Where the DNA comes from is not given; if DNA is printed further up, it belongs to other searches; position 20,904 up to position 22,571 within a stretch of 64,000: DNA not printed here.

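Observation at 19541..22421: Head-to-head GT39 and GT2-methyltransferase fusion genes with start codons 1 bp apart; unusual Ppm1-like GT2 plus SAM-MT fusion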

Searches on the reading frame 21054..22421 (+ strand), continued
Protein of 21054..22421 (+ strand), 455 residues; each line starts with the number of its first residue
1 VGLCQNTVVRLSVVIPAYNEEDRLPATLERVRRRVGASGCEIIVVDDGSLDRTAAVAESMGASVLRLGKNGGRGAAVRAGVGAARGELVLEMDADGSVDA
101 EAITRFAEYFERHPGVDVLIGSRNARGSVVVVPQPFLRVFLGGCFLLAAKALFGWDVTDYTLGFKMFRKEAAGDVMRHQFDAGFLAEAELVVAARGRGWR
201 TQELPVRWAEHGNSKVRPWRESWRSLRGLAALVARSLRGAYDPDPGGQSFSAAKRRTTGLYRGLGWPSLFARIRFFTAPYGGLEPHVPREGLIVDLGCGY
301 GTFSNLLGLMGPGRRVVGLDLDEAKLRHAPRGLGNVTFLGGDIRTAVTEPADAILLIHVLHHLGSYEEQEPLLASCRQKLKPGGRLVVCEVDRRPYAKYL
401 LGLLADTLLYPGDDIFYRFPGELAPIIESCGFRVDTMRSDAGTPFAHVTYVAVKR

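Call 26: search_protein_families(library=pfam, proteins=[P0121, P0122, P0143, P0129, P0133, P0123, P0127, P0135, P0138], max_evalue=0.001)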
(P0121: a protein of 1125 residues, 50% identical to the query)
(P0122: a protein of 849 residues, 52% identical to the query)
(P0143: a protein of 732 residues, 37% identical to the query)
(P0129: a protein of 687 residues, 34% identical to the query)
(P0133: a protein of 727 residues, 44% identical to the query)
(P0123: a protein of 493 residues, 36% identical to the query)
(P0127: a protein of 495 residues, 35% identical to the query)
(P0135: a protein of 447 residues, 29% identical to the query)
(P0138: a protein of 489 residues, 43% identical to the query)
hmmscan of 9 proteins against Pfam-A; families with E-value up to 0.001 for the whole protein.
P0121 (1125 aa): 11 families
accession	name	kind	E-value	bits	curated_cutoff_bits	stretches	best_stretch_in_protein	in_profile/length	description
PF00535.33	Glycos_transf_2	-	4.7e-33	114.9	23.3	1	4-177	1-168/168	Glycosyl transferase family 2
PF13489.12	Methyltransf_23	-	5.5e-14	52.7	27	1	280-440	7-161/164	Methyltransferase domain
PF08241.18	Methyltransf_11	-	6e-11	43.3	21.2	1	300-393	1-94/95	Methyltransferase domain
PF13649.12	Methyltransf_25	-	1.4e-10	42.1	27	1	299-390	1-97/97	Methyltransferase domain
PF08242.18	Methyltransf_12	-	2.6e-09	38.1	30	1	300-392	1-98/98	Methyltransferase domain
PF13641.12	Glyco_tranf_2_3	-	3.5e-09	37.5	27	1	3-111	3-111/230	Glycosyltransferase like family 2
PF00891.24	Methyltransf_2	-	1.9e-08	34.3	22.3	1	298-397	65-167/210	O-methyltransferase domain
PF13847.12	Methyltransf_31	-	4.5e-07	30.1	27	1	295-406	3-114/145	Methyltransferase domain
PF05175.20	MTS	-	0.00037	20.6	23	1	295-392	31-136/170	Methyltransferase small domain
PF01728.25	FtsJ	-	0.00053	20.4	24.1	0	292-356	18-82/181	FtsJ-like methyltransferase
PF01209.24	Ubie_methyltran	-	0.00056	19.8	20.1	0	298-399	50-156/233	ubiE/COQ5 methyltransferase family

P0122 (849 aa): 3 families
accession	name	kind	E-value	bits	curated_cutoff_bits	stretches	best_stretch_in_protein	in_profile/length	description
PF00535.33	Glycos_transf_2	-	3.4e-29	102.4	23.3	1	4-172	1-163/168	Glycosyl transferase family 2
PF13641.12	Glyco_tranf_2_3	-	5.1e-10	40.2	27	1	3-115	3-115/230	Glycosyltransferase like family 2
PF10111.15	Glyco_tranf_2_2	-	7.8e-08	32.6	27.3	1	4-112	1-107/276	Glycosyltransferase like family 2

P0143 (732 aa): 11 families
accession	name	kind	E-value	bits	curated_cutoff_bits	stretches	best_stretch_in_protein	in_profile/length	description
PF04794.17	YdjC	-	2.6e-52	178.8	29.7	1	5-257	1-256/266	YdjC-like protein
PF00535.33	Glycos_transf_2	-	1.1e-19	71.5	23.3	1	293-448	1-161/168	Glycosyl transferase family 2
PF13649.12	Methyltransf_25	-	4.7e-13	50.1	27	1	557-649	1-97/97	Methyltransferase domain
PF08242.18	Methyltransf_12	-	5.7e-13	49.9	30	1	558-651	1-98/98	Methyltransferase domain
PF13489.12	Methyltransf_23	-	8.8e-13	48.7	27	1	547-667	16-124/164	Methyltransferase domain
PF08241.18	Methyltransf_11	-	1.4e-11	45.3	21.2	1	558-653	1-95/95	Methyltransferase domain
PF13847.12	Methyltransf_31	-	5e-08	33.2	27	1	556-657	6-113/145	Methyltransferase domain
PF05175.20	MTS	-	3.9e-06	27.1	23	1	550-600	30-78/170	Methyltransferase small domain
PF06325.19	PrmA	-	8.6e-05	22.6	22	1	548-622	156-232/296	Ribosomal protein L11 methyltransferase (PrmA)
PF01739.24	CheR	-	0.00021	21.2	27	0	614-658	134-178/195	CheR methyltransferase, SAM binding domain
PF13641.12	Glyco_tranf_2_3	-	0.00064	20.2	27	1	292-421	3-137/230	Glycosyltransferase like family 2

P0129 (687 aa): 14 families
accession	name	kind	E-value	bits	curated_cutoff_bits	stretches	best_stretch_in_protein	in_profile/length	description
PF13489.12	Methyltransf_23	-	1.5e-33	116.3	27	2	511-663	15-162/164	Methyltransferase domain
PF13649.12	Methyltransf_25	-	1.3e-32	112.8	27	2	519-612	1-97/97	Methyltransferase domain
PF08241.18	Methyltransf_11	-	4.2e-30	104.7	21.2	2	299-393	1-94/95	Methyltransferase domain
PF00535.33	Glycos_transf_2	-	3.8e-29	102.2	23.3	1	12-171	2-162/168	Glycosyl transferase family 2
PF08242.18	Methyltransf_12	-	1.3e-24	87.2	30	2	520-613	1-97/98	Methyltransferase domain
PF13847.12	Methyltransf_31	-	1.5e-22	80.3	27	2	517-626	5-119/145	Methyltransferase domain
PF13641.12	Glyco_tranf_2_3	-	1.9e-08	35.1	27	1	10-212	3-211/230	Glycosyltransferase like family 2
PF01209.24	Ubie_methyltran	-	1e-07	32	20.1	0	288-394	41-151/233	ubiE/COQ5 methyltransferase family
PF05175.20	MTS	-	1.7e-05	25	23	1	515-560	31-76/170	Methyltransferase small domain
PF07021.18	MetW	-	1.9e-05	24.8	21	0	506-562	4-57/193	Methionine biosynthesis protein MetW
PF08003.17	Methyltransf_9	-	7.3e-05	22.3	23.8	0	284-393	105-216/315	Protein of unknown function (DUF1698)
PF00891.24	Methyltransf_2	-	0.00016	21.5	22.3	1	513-661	60-210/210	O-methyltransferase domain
PF24675.1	NpmA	-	0.00018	21.3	60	1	516-573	24-87/214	16S rRNA (adenine(1408)-N(1))-methyltransferase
PF20922.3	Anamorsin_N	-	0.00025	21.2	27.1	0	357-395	49-88/163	Anamorsin, N-terminal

P0133 (727 aa): 4 families
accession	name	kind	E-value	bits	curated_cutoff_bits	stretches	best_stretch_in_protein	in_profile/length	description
PF00535.33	Glycos_transf_2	-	1.2e-26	94.1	23.3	1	6-178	1-168/168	Glycosyl transferase family 2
PF13231.12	PMT_2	-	3e-11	44.2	26.1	1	341-492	3-160/160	Dolichyl-phosphate-mannose-protein mannosyltransferase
PF13641.12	Glyco_tranf_2_3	-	8.3e-07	29.7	27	1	5-111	3-111/230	Glycosyltransferase like family 2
PF10111.15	Glyco_tranf_2_2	-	0.00043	20.3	27.3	1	6-97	1-92/276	Glycosyltransferase like family 2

P0123 (493 aa): 10 families
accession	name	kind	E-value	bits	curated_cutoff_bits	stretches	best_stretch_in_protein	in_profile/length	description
PF00535.33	Glycos_transf_2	-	1e-26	94.3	23.3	1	9-174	1-166/168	Glycosyl transferase family 2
PF08241.18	Methyltransf_11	-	1.3e-11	45.4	21.2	1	326-419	2-95/95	Methyltransferase domain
PF08242.18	Methyltransf_12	-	3.2e-10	41.1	30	1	325-417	1-98/98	Methyltransferase domain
PF13847.12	Methyltransf_31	-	4.2e-10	39.9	27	1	323-425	6-116/145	Methyltransferase domain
PF13489.12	Methyltransf_23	-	4.3e-10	40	27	1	305-473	7-161/164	Methyltransferase domain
PF13649.12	Methyltransf_25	-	8.5e-10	39.6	27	1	324-415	1-97/97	Methyltransferase domain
PF00891.24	Methyltransf_2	-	1.4e-08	34.8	22.3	1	320-471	62-209/210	O-methyltransferase domain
PF01209.24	Ubie_methyltran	-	8.6e-06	25.7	20.1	1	303-430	31-162/233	ubiE/COQ5 methyltransferase family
PF05175.20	MTS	-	9.6e-06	25.8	23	1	314-420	23-139/170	Methyltransferase small domain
PF10111.15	Glyco_tranf_2_2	-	2e-05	24.6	27.3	1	9-112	1-105/276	Glycosyltransferase like family 2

P0127 (495 aa): 7 families
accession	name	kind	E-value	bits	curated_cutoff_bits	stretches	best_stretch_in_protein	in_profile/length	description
PF00535.33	Glycos_transf_2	-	1.4e-68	230.5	23.3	2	260-426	1-167/168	Glycosyl transferase family 2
PF13641.12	Glyco_tranf_2_3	-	1.8e-21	77.7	27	2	3-114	3-117/230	Glycosyltransferase like family 2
PF10111.15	Glyco_tranf_2_2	-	1.9e-21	77.2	27.3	2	4-109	1-108/276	Glycosyltransferase like family 2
PF13704.12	Glyco_tranf_2_4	-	1.1e-07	32.7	27.5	0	33-93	19-82/98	Glycosyl transferase family 2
PF13506.12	Glyco_transf_21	-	1.6e-07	31.4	21.7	0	69-115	17-64/174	Glycosyl transferase family 21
PF13733.12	Glyco_transf_7N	-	1.8e-06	28.1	27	0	257-301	47-91/134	N-terminal region of glycosyl transferase group 7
PF03071.21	GNT-I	-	0.0001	21.7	25.4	0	253-314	89-149/434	GNT-I family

P0135 (447 aa): 11 families
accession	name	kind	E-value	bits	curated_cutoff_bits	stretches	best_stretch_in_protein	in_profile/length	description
PF00535.33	Glycos_transf_2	-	3.9e-27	95.7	23.3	1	5-169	1-167/168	Glycosyl transferase family 2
PF13649.12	Methyltransf_25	-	2.1e-14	54.4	27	1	278-370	1-97/97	Methyltransferase domain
PF08241.18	Methyltransf_11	-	1.6e-12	48.4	21.2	1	279-374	1-95/95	Methyltransferase domain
PF13489.12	Methyltransf_23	-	4.4e-12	46.5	27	1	268-426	13-161/164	Methyltransferase domain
PF13847.12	Methyltransf_31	-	3.4e-11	43.5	27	1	276-380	5-115/145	Methyltransferase domain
PF08242.18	Methyltransf_12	-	1e-09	39.4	30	1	279-372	1-98/98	Methyltransferase domain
PF01209.24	Ubie_methyltran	-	2.4e-07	30.8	20.1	1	275-389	47-166/233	ubiE/COQ5 methyltransferase family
PF05175.20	MTS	-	1.8e-06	28.2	23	1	274-390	31-154/170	Methyltransferase small domain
PF10111.15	Glyco_tranf_2_2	-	1.2e-05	25.5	27.3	1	5-104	1-100/276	Glycosyltransferase like family 2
PF01728.25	FtsJ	-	0.0002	21.8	24.1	1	271-386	16-149/181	FtsJ-like methyltransferase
PF02390.23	Methyltransf_4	-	0.00032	20.6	24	0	276-323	3-53/173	Putative methyltransferase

P0138 (489 aa): 14 families
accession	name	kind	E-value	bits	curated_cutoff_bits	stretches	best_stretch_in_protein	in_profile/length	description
PF08241.18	Methyltransf_11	-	1.9e-38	131.4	21.2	2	58-152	1-94/95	Methyltransferase domain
PF13649.12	Methyltransf_25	-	6.6e-35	120.1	27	2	58-149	2-97/97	Methyltransferase domain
PF08242.18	Methyltransf_12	-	7.7e-29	100.7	30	2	58-151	1-98/98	Methyltransferase domain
PF13489.12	Methyltransf_23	-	1.1e-28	100.4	27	2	47-182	16-133/164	Methyltransferase domain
PF13847.12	Methyltransf_31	-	1.2e-28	100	27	2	53-157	3-113/145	Methyltransferase domain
PF05175.20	MTS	-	2.9e-15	56.8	23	2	314-420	31-145/170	Methyltransferase small domain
PF01209.24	Ubie_methyltran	-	5.6e-15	55.8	20.1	1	51-176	45-172/233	ubiE/COQ5 methyltransferase family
PF00891.24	Methyltransf_2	-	4.3e-13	49.5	22.3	1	318-419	66-170/210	O-methyltransferase domain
PF07021.18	MetW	-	2.7e-11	43.9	21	1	46-146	6-103/193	Methionine biosynthesis protein MetW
PF02390.23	Methyltransf_4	-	2.5e-08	34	24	0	317-429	4-130/173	Putative methyltransferase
PF01728.25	FtsJ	-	4.8e-08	33.6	24.1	1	311-371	18-78/181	FtsJ-like methyltransferase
PF02353.26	CMAS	-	1.2e-06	28.4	27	1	9-156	18-167/273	Mycolic acid cyclopropane synthetase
PF05148.21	Methyltransf_8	-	1.5e-05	25.4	27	0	103-154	107-157/219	Hypothetical methyltransferase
PF03848.20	TehB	-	0.00021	21.2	20.4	0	314-416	30-135/193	Tellurite resistance protein TehB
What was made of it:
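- GT2-PMT_2 and GT2-MT-polytopic fusion proteins exist (call 26).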

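Call 40: predict_structure(alignment_id=A3)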
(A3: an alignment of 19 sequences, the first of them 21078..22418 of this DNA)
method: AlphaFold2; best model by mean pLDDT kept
length: 447 residues; sequences in the alignment: 19
mean_pLDDT: 88.9   pTM: 0.88
mean pLDDT of the five models: 88.9, 88.1, 87.9, 87.7, 87.5
residues with pLDDT >= 90: 268; 70-90: 159; 50-70: 20; < 50: 0
segments of 3 or more residues with pLDDT < 50: none
pLDDT, mean of each block of 10 residues (from residue 1): 94 93 85 94 96 95 92 96 92 93 93 89 83 86 82 91 96 87 94 92 69 85 92 86 92 90 86 92 95 95 94 93 91 90 95 81 93 95 79 76 70 83 91 75 92
secondary structure, 60 per line:
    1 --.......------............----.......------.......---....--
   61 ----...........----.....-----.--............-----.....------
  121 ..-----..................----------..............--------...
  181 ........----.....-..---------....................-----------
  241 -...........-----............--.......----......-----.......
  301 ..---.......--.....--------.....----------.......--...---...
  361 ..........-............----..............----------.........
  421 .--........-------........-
elements in order: E3-9 H16-27 E32-38 H45-51 E55-58 H65-75 E80-84 H93-104 E110-114 H128-145 E156-160 H161-169 H178-188 E193-197 H210-229 H242-252 H258-269 H272-278 E283-288 H294-302 E306-312 H315-319 E328-332 E343-349 H358-370 E372-383 H388-401 H412-421 E424-431 E439-446
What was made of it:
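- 21078..22421 (+): GT2-methyltransferase fusion gene (447 aa). The start is GTG 21078. AF2 gives pLDDT 88.9 and pTM 0.88 (call 40).
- On Polyprenyl-phosphate glycosyltransferases (GT2; DPM1/GtrB/ArnC/PpgS type): The AF2 model has a Rossmann-like beta/alpha core (call 40).
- On Class I SAM-dependent methyltransferases: The strand order is in the AF2 model (call 40).
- AF2 pTM is 0.88 for the two-domain protein (call 40).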

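Call 42: fold_search(model_id=the predicted structure, library=pdb)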
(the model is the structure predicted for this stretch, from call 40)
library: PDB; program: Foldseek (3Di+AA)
matches with E <= 10: 1954; with E <= 0.001: 1117
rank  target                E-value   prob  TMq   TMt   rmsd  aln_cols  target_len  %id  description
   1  5mlz                  1.9e-13  1.00  0.45  0.57  11.0       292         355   23  Dolichyl phosphate mannose synthase in complex with GDP and Mg2+ (released 2017-08-09)
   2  5mm1                  2.8e-13  1.00  0.42  0.52   8.9       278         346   26  Dolichyl phosphate mannose synthase in complex with GDP and dolichyl phosphate mannose (released 2017-08-09)
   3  9bhc_A                3.1e-13  1.00  0.39  0.55   7.2       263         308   22  Salmonella undecaprenyl-phosphate 4-deoxy-4-formamido-L-arabinose transferase (ArnC) (released 2025-02-12)
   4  9ep0                  5.0e-13  1.00  0.41  0.52   9.6       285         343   24  Dolichyl phosphate mannose synthase in complex with donor (GDP-Man) and traces of acceptor (Dol55P) and product (Dol55P- (released 2025-10-01)
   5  9asc_A                6.2e-13  1.00  0.41  0.57   8.4       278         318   23  Cryo-EM Structure of the Glycosyltransferase ArnC from Salmonella enterica in the UDP-bound State Determined on Talos  (released 2025-02-05)
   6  9bhc_B                9.3e-13  1.00  0.40  0.56   8.5       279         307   22  Salmonella undecaprenyl-phosphate 4-deoxy-4-formamido-L-arabinose transferase (ArnC) (released 2025-02-12)
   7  9j56_A                1.2e-12  1.00  0.34  0.44  17.4       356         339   18  Functional Investigation of the SAM-Dependent Methyltransferases Rdmb in Anthracycline Biosynthesis (released 2024-11-06)
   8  8tjj_C                1.3e-12  1.00  0.34  0.45   3.8       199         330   23  SAM-dependent methyltransferase RedM bound to SAM (released 2023-12-13)
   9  9nyf_A                1.6e-12  1.00  0.40  0.55  15.3       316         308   19  Cryo-EM structure of the glycosyltransferase GtrB (tetramer volume) (released 2025-12-17)
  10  9b77_A                2.1e-12  1.00  0.39  0.53   8.5       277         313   22  Cryo-EM Structure of the Glycosyltransferase ArnC from Salmonella enterica in the Apo State Determined on Krios micros (released 2025-02-05)
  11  9nyc_A                3.0e-12  1.00  0.40  0.54  14.5       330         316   18  Cryo-EM structure of the glycosyltransferase GtrB in the substrate-bound state (released 2025-12-17)
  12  9nyd_B                3.3e-12  1.00  0.39  0.55  13.0       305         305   19  Cryo-EM structure of the glycosyltransferase GtrB in the pre-catalysis and product-bound state (released 2025-12-17)
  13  1xds_B                4.7e-12  1.00  0.33  0.43  14.1       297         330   22  Crystal structure of Aclacinomycin-10-hydroxylase (RdmB) in complex with S-adenosyl-L-methionine (SAM) and 11-deoxy-be (released 2004-11-23)
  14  8vxh_A                5.9e-12  1.00  0.39  0.54   8.6       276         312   22  Cryo-EM Structure of the Glycosyltransferase ArnC from Salmonella enterica in the Apo State Determined on Talos Arctic (released 2025-02-05)
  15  9bhe_A                6.3e-12  1.00  0.42  0.59  12.0       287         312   24  Salmonella undecaprenyl-phosphate 4-deoxy-4-formamido-L-arabinose transferase (ArnC) bound to UDP (released 2025-02-12)
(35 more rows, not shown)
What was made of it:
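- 21078..21779 (+): GT2 domain of the polyprenyl-phosphate sugar synthase type (residues 1-234). It carries the DxD motif (D85-A-D87), a hydrophobic interface helix at about residues 121-147 and a long juxtamembrane helix at 210-229. It has no TM helix. Fold hits are the same families (call 42).
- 21795..22418 (+): Class I SAM-dependent methyltransferase domain (residues about 240-447). It begins with an amphipathic W/F/R-rich helix (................), followed by motif I DLGxGYG, then D314, D334, HVLHH 350-354 and LYPG 401-404. The fold is closest to small-molecule O-methyltransferases (RdmB/DnrK, RedM, ASMT; call 42).
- On Polyprenyl-phosphate glycosyltransferases (GT2; DPM1/GtrB/ArnC/PpgS type): Foldseek ranks 1-6 and 9-12 are DPMS, ArnC and GtrB (call 42).
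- On Small-molecule O-methyltransferases (PF00891 type): Fold hits are RdmB/DnrK, RedM and ASMT (call 42).
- The fold is closest to small-molecule O-methyltransferases (call 42).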
